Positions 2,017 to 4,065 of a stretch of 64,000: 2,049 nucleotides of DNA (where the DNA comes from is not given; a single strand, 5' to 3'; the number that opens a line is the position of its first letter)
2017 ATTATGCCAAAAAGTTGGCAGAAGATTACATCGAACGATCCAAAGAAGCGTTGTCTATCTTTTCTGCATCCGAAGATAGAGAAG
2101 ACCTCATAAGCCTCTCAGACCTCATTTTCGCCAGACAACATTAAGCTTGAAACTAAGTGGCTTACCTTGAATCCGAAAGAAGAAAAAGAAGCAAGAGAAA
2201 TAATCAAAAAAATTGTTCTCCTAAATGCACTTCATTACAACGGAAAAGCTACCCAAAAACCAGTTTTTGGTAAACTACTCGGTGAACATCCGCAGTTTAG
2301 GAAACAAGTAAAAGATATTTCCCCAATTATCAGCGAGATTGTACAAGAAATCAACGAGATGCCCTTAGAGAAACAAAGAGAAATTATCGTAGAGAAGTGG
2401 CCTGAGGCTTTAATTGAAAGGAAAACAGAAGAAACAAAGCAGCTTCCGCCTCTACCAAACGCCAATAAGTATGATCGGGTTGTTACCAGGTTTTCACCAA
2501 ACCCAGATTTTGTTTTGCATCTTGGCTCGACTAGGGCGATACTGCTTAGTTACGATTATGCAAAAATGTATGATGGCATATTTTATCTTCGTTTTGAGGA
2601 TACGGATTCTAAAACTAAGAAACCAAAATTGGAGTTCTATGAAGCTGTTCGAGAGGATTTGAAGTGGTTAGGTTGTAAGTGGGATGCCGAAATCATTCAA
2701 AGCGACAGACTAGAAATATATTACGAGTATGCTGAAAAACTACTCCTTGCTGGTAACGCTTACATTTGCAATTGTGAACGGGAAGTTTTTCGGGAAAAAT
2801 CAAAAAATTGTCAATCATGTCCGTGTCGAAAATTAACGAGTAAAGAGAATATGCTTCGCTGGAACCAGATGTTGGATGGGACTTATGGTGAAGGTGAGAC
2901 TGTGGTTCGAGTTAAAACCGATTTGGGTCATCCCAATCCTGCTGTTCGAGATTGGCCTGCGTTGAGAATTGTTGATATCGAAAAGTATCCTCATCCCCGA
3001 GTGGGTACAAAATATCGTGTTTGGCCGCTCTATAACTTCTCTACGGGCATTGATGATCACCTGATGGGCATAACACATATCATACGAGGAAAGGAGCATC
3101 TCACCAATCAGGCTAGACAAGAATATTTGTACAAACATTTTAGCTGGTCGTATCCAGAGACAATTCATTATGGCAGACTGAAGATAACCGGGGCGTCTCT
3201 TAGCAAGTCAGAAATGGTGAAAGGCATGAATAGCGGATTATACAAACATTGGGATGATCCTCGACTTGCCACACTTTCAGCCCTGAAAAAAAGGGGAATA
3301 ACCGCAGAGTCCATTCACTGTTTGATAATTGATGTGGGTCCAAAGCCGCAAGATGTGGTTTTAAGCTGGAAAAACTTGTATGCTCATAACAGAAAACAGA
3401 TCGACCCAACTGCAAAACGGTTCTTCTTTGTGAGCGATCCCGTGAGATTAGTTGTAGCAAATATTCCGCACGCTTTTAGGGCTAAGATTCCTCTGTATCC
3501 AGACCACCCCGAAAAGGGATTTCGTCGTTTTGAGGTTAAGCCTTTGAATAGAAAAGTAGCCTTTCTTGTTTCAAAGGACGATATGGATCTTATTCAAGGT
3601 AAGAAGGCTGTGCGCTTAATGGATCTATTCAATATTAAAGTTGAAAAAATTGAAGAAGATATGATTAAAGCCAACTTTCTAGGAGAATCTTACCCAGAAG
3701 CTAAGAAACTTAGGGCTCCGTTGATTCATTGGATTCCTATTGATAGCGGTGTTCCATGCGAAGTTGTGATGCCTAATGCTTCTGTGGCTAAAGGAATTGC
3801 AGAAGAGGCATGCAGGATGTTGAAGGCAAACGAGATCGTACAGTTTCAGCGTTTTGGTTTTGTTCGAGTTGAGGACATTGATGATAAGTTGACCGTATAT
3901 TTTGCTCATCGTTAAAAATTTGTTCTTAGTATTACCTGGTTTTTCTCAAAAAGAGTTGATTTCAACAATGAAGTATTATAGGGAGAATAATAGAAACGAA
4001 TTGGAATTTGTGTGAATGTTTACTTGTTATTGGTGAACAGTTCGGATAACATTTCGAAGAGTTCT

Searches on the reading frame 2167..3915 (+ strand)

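Call 12: search_protein_families(library=pfam, proteins=[window:2167-3915:+])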
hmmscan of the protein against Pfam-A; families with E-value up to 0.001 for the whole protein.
window:2167-3915:+ (582 aa): 3 families
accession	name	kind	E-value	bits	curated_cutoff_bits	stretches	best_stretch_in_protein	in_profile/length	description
PF00749.27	tRNA-synt_1c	-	4.1e-74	249.7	23.4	1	105-413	2-313/314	tRNA synthetases class I (E and Q), catalytic domain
PF03950.23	tRNA-synt_1c_C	-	1.5e-16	60.8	23.9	1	416-498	1-78/91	tRNA synthetases class I (E and Q), anti-codon binding domain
PF20974.2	tRNA-synt_1c_C2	-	2e-08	35.2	23.9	1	520-568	2-68/69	tRNA synthetases class I (E and Q), anti-codon binding domain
